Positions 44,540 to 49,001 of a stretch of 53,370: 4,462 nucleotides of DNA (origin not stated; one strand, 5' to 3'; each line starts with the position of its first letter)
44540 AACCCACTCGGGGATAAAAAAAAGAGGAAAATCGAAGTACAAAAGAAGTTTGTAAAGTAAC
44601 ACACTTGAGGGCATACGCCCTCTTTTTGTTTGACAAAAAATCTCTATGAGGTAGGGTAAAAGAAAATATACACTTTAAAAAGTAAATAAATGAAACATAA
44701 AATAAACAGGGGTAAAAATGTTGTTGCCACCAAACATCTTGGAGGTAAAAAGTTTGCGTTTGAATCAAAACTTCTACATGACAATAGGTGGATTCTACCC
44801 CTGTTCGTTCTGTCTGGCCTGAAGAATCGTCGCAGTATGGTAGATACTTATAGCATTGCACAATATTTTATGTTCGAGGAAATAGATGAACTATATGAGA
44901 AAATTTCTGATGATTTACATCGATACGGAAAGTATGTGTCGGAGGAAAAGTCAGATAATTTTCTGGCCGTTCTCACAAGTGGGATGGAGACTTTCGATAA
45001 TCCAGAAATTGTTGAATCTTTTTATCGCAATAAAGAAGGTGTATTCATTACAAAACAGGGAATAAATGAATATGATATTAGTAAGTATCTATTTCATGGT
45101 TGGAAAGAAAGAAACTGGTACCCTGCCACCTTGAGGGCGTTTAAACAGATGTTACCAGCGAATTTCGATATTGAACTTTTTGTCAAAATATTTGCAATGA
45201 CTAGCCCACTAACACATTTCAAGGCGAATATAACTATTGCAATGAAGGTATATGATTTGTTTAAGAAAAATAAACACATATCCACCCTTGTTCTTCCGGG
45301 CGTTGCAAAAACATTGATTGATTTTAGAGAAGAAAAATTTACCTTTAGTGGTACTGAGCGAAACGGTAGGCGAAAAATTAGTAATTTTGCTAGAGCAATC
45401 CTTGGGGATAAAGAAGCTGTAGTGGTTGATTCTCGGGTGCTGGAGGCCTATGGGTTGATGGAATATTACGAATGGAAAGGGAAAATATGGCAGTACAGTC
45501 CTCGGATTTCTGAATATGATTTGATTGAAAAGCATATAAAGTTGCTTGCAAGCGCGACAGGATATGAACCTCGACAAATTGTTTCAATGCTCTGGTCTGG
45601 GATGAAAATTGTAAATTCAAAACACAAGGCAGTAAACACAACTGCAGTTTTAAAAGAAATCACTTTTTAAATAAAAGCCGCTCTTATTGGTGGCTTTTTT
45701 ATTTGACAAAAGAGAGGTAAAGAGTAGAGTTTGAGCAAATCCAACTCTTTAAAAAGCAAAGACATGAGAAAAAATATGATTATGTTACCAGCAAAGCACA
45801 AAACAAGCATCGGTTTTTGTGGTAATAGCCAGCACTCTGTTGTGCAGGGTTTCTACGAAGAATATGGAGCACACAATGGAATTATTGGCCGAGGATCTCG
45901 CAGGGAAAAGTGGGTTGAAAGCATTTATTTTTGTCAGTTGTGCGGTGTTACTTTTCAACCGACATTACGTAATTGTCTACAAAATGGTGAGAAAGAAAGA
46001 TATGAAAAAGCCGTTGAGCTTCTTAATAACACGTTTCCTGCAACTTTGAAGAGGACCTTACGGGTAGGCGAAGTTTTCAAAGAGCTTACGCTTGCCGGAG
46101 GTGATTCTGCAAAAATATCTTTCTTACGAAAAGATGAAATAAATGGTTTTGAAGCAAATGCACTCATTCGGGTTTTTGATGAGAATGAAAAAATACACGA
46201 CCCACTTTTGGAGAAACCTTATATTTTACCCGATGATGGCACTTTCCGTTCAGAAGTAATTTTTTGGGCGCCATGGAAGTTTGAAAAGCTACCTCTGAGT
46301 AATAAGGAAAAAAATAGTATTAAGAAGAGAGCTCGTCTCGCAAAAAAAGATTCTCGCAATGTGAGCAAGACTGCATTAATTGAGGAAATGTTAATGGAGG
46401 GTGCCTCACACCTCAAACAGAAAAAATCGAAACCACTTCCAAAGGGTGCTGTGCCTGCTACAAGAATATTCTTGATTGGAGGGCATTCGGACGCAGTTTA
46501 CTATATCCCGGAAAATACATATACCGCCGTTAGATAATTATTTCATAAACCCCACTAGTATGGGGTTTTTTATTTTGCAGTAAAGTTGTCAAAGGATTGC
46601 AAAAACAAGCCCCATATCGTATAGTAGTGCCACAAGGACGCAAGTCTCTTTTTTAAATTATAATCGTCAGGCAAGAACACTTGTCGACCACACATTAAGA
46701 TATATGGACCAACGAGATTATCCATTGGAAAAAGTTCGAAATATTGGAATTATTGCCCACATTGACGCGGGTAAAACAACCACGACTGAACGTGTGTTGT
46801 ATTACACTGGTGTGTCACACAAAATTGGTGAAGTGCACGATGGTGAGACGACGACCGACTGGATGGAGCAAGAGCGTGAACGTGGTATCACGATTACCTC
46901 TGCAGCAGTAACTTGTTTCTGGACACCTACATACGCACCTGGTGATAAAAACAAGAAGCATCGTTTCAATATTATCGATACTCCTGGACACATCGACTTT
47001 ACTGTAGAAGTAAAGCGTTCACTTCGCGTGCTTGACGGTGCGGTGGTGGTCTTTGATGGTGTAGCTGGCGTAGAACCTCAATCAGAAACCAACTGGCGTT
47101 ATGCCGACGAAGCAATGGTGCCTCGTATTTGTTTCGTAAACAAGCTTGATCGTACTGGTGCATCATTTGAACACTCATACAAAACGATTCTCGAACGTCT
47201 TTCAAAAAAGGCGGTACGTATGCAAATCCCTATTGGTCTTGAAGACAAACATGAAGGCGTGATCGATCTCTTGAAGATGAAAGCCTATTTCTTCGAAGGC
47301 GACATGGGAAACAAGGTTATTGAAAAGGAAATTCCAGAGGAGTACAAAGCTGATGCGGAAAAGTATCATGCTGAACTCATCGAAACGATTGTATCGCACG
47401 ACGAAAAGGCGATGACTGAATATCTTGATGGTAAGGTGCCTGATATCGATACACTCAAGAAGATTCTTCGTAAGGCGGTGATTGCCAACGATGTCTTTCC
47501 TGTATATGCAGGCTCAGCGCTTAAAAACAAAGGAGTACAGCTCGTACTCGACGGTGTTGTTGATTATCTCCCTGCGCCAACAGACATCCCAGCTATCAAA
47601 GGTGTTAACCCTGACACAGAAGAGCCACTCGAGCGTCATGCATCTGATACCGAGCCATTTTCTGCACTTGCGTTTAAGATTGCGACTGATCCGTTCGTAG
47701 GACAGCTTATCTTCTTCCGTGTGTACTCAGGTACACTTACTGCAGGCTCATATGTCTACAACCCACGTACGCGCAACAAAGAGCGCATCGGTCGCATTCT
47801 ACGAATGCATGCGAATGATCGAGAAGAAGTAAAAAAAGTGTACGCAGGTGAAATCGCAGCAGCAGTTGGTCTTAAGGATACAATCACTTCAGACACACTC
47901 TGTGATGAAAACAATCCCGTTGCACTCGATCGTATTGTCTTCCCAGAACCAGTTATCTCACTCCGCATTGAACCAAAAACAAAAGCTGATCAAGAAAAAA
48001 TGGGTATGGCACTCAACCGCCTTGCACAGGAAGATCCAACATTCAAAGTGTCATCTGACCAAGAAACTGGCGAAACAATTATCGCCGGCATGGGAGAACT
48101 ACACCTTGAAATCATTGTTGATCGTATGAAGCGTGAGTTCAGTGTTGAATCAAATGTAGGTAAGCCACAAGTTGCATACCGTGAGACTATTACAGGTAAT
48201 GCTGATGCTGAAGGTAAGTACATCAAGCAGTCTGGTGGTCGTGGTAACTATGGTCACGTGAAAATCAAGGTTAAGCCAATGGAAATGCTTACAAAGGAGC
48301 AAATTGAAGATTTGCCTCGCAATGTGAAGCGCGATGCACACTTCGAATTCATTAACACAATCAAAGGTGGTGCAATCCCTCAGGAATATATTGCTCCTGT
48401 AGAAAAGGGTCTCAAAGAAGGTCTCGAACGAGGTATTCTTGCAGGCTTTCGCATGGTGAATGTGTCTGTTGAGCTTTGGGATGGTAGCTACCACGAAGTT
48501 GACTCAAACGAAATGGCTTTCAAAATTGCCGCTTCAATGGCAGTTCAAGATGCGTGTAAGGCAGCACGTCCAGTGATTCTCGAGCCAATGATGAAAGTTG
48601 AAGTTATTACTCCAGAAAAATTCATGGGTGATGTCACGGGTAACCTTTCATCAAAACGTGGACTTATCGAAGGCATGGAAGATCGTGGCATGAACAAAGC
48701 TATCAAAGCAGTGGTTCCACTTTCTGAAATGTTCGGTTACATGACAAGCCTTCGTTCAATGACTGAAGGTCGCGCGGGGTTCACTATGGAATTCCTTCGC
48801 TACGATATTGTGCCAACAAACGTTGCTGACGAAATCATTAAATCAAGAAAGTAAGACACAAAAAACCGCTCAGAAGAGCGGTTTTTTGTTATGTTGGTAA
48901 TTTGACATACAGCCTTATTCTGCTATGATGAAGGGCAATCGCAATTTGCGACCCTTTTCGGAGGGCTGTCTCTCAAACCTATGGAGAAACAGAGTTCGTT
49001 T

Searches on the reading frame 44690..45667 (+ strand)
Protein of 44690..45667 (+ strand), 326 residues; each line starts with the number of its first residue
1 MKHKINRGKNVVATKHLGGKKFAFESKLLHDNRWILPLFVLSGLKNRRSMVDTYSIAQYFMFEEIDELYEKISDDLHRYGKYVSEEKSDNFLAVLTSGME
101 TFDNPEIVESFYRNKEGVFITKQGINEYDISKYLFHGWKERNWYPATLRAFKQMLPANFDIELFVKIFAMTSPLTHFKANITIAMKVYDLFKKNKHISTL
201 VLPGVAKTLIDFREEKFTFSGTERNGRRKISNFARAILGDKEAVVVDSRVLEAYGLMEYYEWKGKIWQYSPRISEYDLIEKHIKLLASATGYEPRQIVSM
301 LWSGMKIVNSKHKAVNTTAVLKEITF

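Call 23: search_protein_families(library=pfam, proteins=[window:44690-45667:+], max_evalue=0.001)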
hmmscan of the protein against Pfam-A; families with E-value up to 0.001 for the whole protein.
window:44690-45667:+ (326 aa): 1 family
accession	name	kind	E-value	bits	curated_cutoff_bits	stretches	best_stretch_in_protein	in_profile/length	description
PF23802.1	DUF7178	-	3.2e-09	37.4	27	1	141-302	35-186/193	Family of unknown function (DUF7178)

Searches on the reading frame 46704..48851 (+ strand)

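Call 23: search_protein_families(library=pfam, proteins=[window:46704-48851:+], max_evalue=0.001)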
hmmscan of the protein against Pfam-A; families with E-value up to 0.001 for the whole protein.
window:46704-48851:+ (716 aa): 7 families
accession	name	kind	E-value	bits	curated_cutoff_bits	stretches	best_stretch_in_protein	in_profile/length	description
PF00009.33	GTP_EFTU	-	1.3e-60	204.7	26.5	1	10-290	2-187/188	Elongation factor Tu GTP binding domain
PF03764.24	EFG_IV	-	2.2e-37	127.9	24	1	488-621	1-120/121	Elongation factor G, domain IV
PF14492.12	EFG_III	-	5.7e-34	116.5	27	1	413-487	1-75/75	Elongation Factor G, domain III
PF00679.30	EFG_C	-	1.1e-28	99.5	27.9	1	625-710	2-88/89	Elongation factor G C-terminus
PF03144.31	GTP_EFTU_D2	-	4.2e-18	66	30.3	1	333-400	1-73/73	Elongation factor Tu domain 2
PF22042.2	EF-G_D2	-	4.1e-16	59.3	27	1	318-401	1-83/84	Elongation factor G domain 2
PF16658.11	RF3_C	-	2e-07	31.3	40.1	1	421-501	14-94/132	Class II release factor RF3, C-terminal domain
